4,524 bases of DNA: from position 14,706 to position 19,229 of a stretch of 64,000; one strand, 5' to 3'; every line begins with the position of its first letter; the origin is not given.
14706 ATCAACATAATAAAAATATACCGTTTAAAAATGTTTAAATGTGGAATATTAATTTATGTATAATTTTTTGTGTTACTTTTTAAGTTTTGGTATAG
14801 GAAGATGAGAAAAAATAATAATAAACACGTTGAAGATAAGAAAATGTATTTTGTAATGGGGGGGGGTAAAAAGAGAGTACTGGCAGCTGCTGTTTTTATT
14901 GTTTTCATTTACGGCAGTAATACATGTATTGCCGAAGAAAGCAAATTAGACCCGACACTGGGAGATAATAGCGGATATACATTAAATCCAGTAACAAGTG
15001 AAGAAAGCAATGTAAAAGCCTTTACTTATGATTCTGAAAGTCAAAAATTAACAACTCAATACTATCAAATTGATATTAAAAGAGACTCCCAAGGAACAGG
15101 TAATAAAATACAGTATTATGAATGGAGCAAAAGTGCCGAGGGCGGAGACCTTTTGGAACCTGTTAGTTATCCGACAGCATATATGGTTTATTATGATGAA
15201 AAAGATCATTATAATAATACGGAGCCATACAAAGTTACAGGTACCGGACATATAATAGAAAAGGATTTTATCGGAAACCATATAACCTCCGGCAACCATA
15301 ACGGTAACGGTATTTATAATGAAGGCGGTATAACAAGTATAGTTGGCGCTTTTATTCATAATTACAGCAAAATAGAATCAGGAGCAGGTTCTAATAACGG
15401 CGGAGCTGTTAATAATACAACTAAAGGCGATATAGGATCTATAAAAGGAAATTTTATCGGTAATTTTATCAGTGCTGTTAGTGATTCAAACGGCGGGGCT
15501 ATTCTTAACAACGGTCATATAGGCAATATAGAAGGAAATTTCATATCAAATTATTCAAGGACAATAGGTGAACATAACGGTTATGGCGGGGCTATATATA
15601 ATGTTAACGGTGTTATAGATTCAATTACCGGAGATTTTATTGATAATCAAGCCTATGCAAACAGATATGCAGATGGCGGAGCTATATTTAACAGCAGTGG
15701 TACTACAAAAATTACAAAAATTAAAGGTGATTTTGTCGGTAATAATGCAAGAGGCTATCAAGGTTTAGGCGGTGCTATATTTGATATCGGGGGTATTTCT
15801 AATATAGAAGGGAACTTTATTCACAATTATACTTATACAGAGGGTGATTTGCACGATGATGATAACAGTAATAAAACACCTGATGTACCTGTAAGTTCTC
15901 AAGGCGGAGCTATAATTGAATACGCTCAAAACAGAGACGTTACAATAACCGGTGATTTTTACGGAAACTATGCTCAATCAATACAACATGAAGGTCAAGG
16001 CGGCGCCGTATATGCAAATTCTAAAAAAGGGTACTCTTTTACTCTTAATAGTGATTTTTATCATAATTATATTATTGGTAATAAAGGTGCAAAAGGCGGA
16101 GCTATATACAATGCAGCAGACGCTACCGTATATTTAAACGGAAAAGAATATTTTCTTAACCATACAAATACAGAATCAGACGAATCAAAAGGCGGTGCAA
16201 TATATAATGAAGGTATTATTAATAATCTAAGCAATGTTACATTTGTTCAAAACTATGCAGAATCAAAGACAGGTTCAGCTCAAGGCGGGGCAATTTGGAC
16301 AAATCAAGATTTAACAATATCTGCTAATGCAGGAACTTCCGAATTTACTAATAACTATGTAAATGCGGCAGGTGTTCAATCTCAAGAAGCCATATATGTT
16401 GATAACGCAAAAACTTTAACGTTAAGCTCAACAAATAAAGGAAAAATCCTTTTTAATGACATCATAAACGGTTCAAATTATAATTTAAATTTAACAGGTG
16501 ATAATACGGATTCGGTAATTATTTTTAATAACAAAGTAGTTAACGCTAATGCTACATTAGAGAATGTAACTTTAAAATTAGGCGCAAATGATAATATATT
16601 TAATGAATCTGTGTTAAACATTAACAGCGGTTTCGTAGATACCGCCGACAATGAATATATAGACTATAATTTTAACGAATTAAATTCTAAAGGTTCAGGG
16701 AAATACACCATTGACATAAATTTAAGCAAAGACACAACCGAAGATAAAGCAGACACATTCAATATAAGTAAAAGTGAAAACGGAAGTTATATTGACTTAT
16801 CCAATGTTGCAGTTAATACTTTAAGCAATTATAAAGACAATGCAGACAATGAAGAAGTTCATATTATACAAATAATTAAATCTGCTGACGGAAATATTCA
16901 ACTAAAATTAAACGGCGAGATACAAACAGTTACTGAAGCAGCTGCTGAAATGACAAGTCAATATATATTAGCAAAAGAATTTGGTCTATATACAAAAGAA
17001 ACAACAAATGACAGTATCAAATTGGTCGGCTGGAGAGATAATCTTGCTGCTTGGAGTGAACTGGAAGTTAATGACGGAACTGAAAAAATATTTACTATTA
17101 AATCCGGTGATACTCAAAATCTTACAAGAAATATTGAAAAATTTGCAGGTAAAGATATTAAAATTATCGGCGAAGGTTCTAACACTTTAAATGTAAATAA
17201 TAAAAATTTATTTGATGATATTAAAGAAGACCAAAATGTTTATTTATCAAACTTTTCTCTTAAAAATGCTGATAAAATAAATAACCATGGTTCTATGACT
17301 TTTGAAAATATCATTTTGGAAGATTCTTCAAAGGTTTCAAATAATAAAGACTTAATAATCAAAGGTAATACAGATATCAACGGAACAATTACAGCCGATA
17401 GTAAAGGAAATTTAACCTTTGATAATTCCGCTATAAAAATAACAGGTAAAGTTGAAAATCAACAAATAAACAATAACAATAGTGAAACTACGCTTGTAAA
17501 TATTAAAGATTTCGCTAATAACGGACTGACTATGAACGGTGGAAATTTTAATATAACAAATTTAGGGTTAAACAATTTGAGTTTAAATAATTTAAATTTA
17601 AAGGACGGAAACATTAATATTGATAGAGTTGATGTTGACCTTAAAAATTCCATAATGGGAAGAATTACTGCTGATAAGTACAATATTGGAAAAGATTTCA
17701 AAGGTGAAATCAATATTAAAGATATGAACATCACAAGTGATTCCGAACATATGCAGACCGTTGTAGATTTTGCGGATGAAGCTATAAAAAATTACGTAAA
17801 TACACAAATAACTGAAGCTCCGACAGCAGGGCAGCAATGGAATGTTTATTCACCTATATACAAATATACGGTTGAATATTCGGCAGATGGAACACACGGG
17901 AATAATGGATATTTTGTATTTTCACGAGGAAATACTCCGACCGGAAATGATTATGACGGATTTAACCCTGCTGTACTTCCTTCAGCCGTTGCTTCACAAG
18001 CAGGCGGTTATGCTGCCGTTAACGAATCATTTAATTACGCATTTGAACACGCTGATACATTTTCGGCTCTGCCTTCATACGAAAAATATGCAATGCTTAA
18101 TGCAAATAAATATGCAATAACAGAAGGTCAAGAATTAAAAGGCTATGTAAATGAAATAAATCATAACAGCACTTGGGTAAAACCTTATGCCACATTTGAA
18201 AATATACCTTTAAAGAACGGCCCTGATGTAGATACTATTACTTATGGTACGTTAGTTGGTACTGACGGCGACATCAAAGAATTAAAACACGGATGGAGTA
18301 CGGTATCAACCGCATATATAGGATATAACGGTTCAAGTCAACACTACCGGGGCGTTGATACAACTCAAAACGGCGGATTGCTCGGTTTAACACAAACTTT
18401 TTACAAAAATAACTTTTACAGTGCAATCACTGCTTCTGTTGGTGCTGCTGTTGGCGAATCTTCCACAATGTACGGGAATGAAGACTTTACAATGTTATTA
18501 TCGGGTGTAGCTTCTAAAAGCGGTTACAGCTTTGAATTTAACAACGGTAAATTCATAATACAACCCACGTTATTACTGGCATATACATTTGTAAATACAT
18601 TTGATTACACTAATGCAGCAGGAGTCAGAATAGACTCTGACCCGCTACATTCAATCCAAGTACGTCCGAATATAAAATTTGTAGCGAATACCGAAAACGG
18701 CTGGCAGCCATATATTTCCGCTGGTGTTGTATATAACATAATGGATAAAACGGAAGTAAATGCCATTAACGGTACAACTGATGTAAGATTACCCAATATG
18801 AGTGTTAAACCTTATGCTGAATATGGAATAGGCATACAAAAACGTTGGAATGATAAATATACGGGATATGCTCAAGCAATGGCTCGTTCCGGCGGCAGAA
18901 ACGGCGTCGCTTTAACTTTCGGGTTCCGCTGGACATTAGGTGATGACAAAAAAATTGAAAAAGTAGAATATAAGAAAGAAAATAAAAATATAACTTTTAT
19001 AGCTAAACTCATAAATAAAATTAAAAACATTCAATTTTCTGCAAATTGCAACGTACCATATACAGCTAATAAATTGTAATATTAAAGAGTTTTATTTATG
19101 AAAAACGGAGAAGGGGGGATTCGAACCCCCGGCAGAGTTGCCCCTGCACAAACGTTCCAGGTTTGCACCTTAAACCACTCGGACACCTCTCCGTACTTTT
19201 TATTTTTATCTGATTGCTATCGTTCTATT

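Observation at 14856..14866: G9 tract fused to the start codon of the Pmp-repeat autotransporter: candidate slipped-strand ON/OFF switch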

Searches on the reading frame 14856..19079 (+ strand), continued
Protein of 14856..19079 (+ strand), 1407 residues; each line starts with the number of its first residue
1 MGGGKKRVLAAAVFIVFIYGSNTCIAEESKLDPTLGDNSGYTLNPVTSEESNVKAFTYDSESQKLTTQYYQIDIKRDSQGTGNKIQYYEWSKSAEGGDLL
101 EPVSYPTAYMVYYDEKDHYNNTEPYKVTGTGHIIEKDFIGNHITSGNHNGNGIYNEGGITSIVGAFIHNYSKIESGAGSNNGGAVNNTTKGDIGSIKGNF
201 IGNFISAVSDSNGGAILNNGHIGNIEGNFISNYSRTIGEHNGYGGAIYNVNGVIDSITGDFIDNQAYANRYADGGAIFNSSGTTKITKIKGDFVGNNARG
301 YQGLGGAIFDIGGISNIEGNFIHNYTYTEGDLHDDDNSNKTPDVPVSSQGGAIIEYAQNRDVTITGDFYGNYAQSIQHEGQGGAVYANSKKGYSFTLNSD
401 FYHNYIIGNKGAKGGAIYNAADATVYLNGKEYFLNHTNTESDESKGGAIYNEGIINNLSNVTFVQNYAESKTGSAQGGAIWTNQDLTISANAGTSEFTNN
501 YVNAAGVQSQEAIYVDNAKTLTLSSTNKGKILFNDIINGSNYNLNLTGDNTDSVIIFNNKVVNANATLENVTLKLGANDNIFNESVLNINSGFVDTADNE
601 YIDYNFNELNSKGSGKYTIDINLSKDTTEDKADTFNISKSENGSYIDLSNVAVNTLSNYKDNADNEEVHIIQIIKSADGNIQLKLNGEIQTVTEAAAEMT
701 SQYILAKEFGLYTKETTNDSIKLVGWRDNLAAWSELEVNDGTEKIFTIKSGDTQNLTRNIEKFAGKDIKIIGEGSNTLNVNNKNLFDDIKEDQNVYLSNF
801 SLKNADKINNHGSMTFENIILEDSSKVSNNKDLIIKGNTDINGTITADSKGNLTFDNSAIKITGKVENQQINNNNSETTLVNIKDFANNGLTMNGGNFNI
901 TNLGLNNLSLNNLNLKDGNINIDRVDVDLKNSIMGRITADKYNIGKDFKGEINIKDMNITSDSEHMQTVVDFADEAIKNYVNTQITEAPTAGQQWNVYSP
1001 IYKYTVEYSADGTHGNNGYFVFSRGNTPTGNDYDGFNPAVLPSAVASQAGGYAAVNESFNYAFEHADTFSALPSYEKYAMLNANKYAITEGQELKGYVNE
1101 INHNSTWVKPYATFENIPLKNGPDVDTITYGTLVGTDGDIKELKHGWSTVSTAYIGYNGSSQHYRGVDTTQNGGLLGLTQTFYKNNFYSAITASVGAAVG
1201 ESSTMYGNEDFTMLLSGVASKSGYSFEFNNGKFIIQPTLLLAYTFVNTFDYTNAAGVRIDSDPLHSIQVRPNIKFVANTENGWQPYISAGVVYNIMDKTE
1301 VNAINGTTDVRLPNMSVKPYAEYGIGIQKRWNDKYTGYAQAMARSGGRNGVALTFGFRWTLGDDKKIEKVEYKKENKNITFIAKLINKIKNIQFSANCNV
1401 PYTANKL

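Call 53: find_encoding_contigs(protein=P0205, flank=1500, max_places=10)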
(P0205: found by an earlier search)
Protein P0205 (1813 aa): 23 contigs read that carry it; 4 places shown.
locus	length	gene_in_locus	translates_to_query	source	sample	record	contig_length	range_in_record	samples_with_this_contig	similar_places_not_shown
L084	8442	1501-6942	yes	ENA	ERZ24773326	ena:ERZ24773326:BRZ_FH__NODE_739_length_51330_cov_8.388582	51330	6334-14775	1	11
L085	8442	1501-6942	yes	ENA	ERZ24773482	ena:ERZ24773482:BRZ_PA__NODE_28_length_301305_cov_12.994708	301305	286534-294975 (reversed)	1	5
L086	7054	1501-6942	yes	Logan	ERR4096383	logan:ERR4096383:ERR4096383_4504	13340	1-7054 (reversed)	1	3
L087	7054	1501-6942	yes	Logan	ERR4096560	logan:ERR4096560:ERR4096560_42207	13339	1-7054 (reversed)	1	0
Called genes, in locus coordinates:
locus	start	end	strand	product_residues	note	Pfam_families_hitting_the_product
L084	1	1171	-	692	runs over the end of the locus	PF05226:CHASE2, PF00211:Guanylate_cyc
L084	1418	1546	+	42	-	-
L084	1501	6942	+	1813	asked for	PF02415:Chlam_PMP (faint)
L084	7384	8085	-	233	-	PF13431:TPR_17 (faint), PF00515:TPR_1 (faint), PF07719:TPR_2 (faint), PF13181:TPR_8 (faint), PF13424:TPR_12 (faint), PF14559:TPR_19 (faint), PF13174:TPR_6 (faint)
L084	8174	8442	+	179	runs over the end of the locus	-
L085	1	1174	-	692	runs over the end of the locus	PF05226:CHASE2, PF00211:Guanylate_cyc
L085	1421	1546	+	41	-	-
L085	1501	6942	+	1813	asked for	PF02415:Chlam_PMP (faint)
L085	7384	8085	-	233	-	PF13431:TPR_17 (faint), PF14559:TPR_19 (faint), PF00515:TPR_1 (faint), PF07719:TPR_2 (faint), PF13174:TPR_6 (faint), PF13181:TPR_8 (faint), PF13424:TPR_12 (faint)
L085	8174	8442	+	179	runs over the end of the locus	-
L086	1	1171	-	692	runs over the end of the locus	PF05226:CHASE2, PF00211:Guanylate_cyc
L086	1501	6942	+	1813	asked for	PF02415:Chlam_PMP (faint)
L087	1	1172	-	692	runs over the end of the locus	PF05226:CHASE2, PF00211:Guanylate_cyc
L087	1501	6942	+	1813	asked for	PF02415:Chlam_PMP (faint)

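Call 54: find_encoding_contigs(protein=P0207, flank=1500, max_places=10)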
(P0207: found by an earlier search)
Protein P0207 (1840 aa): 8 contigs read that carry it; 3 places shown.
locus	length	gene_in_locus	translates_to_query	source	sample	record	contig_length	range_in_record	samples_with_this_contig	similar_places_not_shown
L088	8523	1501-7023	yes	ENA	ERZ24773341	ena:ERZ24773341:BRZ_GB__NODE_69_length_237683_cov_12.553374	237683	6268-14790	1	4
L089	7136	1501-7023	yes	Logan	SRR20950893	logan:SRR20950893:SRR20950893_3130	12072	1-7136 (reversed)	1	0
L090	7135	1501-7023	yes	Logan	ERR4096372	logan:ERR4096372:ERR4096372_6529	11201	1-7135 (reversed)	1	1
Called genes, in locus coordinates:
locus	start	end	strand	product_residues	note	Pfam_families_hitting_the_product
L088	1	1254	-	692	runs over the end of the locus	PF05226:CHASE2, PF00211:Guanylate_cyc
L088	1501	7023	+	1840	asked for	PF02415:Chlam_PMP (faint)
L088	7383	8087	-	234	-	PF13431:TPR_17 (faint), PF14559:TPR_19 (faint), PF00515:TPR_1 (faint), PF07719:TPR_2 (faint), PF13174:TPR_6 (faint), PF13181:TPR_8 (faint), PF13424:TPR_12 (faint)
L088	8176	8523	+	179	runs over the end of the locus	-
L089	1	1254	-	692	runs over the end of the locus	PF05226:CHASE2, PF00211:Guanylate_cyc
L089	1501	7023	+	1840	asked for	PF02415:Chlam_PMP (faint)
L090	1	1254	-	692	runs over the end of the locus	PF05226:CHASE2, PF00211:Guanylate_cyc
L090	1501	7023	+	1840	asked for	PF02415:Chlam_PMP (faint)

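Call 55: find_encoding_contigs(protein=P0217, flank=1500, max_places=10)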
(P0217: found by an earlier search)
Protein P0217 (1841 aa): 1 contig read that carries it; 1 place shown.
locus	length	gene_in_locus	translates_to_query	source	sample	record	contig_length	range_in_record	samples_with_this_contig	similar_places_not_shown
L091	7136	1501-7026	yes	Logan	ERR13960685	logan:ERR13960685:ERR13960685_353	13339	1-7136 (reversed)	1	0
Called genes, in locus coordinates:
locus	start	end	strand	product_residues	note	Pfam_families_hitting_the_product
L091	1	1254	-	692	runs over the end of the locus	PF05226:CHASE2, PF00211:Guanylate_cyc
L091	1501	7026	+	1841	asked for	PF02415:Chlam_PMP (faint)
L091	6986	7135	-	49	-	?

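Call 74: search_protein_families(library=pfam, alignment_id=A4, max_evalue=0.01)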
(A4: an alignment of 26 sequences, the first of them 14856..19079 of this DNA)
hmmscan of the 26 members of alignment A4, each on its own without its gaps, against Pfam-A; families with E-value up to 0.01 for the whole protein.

A. member 1, window:14856-19079:+ (1407 aa): 0 families

B. families by the number of members that match (of 26 scanned): 4 families
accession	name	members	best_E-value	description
PF02415.23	Chlam_PMP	17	1.1e-25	Chlamydia polymorphic membrane protein (Chlamydia_PMP) repeat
PF21785.3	Bflower_2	1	3.6e-09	5-fold beta-flower protein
PF21721.2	Gp38_N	1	7.4e-05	Phage tail fibre adhesin Gp38 N-terminal domain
PF16403.11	Bact_surface_Ig-like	1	0.0038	Bacterial surface protein, Ig-like domain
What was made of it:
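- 15267..16356 (+): Pmp-type repeat region of the passenger, with 10 GGA[ILV] and 12 FxxN motifs at a period of about 31 aa. 17 of 26 family members match Pfam PF02415 Chlam_PMP, best E 1e-25 (call 74).
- On Pmp (polymorphic membrane protein) repeat family, Pfam PF02415: However, 17 of 26 homologues (39-68% identical to it) match, with best E 1e-25 (call 74).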

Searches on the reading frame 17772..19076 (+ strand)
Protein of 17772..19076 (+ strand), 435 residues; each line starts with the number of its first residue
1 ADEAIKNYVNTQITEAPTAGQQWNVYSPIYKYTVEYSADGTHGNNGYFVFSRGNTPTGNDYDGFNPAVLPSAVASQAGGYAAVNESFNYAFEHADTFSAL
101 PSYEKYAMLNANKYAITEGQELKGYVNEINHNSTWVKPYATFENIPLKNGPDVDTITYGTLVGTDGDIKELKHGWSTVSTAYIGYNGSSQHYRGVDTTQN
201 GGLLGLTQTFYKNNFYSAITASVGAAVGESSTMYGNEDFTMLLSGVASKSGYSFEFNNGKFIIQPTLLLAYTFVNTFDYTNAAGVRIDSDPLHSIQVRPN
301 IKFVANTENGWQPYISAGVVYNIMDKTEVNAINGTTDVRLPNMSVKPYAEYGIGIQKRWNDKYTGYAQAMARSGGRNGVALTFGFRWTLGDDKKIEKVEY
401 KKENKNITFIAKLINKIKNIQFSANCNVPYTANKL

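Call 37: search_solved_structures(query=window:17772-19076:+, max_evalue=10)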
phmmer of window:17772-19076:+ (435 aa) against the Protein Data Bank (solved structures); distinct sequences matched with E-value up to 10: 2.
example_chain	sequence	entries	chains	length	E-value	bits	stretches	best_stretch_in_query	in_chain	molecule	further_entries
30yu_e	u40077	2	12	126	0.3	13.4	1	232-282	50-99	tail terminator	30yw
2cb3_A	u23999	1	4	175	0.58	12.5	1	155-189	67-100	PEPTIDOGLYCAN-RECOGNITION PROTEIN-LE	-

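Call 45: predict_structure(alignment_id=A2)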
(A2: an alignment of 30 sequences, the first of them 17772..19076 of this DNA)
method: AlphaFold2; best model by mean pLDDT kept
length: 435 residues; sequences in the alignment: 30
mean_pLDDT: 81.2   pTM: 0.75
mean pLDDT of the five models: 81.2, 80.8, 80.3, 79.8, 79.1
residues with pLDDT >= 90: 213; 70-90: 132; 50-70: 35; < 50: 55
segments of 3 or more residues with pLDDT < 50: 114-129, 393-410, 416-435
pLDDT, mean of each block of 10 residues (from residue 1): 60 66 84 83 77 66 88 89 91 89 79 48 39 89 93 95 90 90 96 94 96 94 95 92 96 93 96 93 89 94 92 96 87 82 92 92 91 95 87 41 39 46 32 29
secondary structure, 60 per line:
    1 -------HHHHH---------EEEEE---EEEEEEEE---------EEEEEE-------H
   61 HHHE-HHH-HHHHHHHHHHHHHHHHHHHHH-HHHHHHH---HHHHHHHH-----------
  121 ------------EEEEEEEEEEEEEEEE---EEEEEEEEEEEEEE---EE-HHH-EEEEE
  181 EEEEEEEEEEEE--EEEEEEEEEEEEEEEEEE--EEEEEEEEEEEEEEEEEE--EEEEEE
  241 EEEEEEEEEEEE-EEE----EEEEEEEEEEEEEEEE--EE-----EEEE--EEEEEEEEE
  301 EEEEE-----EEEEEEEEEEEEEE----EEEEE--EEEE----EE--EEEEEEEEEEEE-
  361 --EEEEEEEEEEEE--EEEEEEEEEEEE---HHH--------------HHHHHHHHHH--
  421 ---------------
elements in order: H8-12 E22-26 E30-37 E47-52 H60-63 H70-90 H92-98 H102-109 E133-148 E152-165 E176-192 E195-212 E215-232 E235-252 E254-256 E261-276 E286-289 E292-305 E311-324 E329-333 E336-339 E348-359 E363-374 E377-388 H409-418
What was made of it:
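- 17979..18935 (+): Autotransporter translocator: a linker helix followed by a 12-strand beta-barrel ending in GFRW. AlphaFold2 model with pLDDT 81 and pTM 0.75 (call 45).
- On Type Va (classical) autotransporter: AlphaFold2 model: helix 70-109 plus 12 long strands, pLDDT 81 (call 45).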

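Call 50: fold_search(model_id=the predicted structure, library=pdb)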
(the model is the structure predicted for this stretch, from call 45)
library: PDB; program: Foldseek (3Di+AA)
matches with E <= 10: 1140; with E <= 0.001: 215
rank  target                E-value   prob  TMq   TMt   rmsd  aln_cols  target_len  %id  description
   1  4mee                  1.1e-14  1.00  0.49  0.68  12.9       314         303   14  Crystal structure of the transport unit of the autotransporter AIDA-I from Escherichia coli (released 2014-06-04)
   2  3slj                  1.3e-14  1.00  0.52  0.72  12.7       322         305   14  Pre-cleavage Structure of the Autotransporter EspP - N1023A mutant (released 2011-11-16)
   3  3slt                  1.6e-14  1.00  0.51  0.71  11.9       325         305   14  Pre-cleavage Structure of the Autotransporter EspP - N1023S Mutant (released 2011-11-16)
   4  3slo                  4.4e-14  1.00  0.52  0.72  12.9       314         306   14  Pre-cleavage Structure of the Autotransporter EspP - N1023D mutant (released 2011-11-16)
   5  3qq2_A                4.6e-13  1.00  0.49  0.84   4.4       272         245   15  Crystal Structure of the Beta Domain of the Bordetella Autotransporter Brka (released 2011-04-13)
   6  3aeh_A                6.0e-12  1.00  0.46  0.71  14.7       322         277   14  Integral membrane domain of autotransporter Hbp (released 2010-07-07)
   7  3qq2_B                6.7e-12  1.00  0.48  0.82   5.7       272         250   16  Crystal Structure of the Beta Domain of the Bordetella Autotransporter Brka (released 2011-04-13)
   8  3kvn_X                7.9e-12  1.00  0.53  0.38   5.7       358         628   10  Crystal structure of the full-length autotransporter EstA from Pseudomonas aeruginosa (released 2010-01-26)
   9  2qom_B                1.1e-11  1.00  0.48  0.76   6.4       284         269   13  The crystal structure of the E.coli EspP autotransporter Beta-domain. (released 2007-11-13)
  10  3kvn_A                1.5e-11  1.00  0.53  0.38   5.7       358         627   10  Crystal structure of the full-length autotransporter EstA from Pseudomonas aeruginosa (released 2010-01-26)
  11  8bo2_P                1.7e-11  1.00  0.57  0.80   5.0       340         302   13  BAM-EspP complex structure with BamA-S425C/EspP-S1299C mutations in nanodisc (released 2023-04-26)
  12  3qq2_C                2.5e-11  1.00  0.47  0.80   5.3       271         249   17  Crystal Structure of the Beta Domain of the Bordetella Autotransporter Brka (released 2011-04-13)
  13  2qom_A                8.2e-11  1.00  0.46  0.74   6.6       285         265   13  The crystal structure of the E.coli EspP autotransporter Beta-domain. (released 2007-11-13)
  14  9oqa                  8.2e-11  1.00  0.47  0.35   7.1       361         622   14  Cryo-EM structure of AaaA, a Pseudomonas Aeruginosa autotransporter (released 2025-08-13)
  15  8spr_F                5.6e-10  1.00  0.48  0.66  12.6       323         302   13  The cryo-EM structure of the EcBAM/EspP(beta1-12) complex (released 2024-05-08)
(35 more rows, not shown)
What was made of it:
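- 17979..18935 (+): The top Foldseek hits are AIDA-I, EspP, BrkA, Hbp, EstA and NalP, with E 1e-14 to 1e-9 (call 50).
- On Type Va (classical) autotransporter: The top Foldseek hits are AIDA-I, EspP, BrkA, Hbp, EstA and NalP (call 50).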
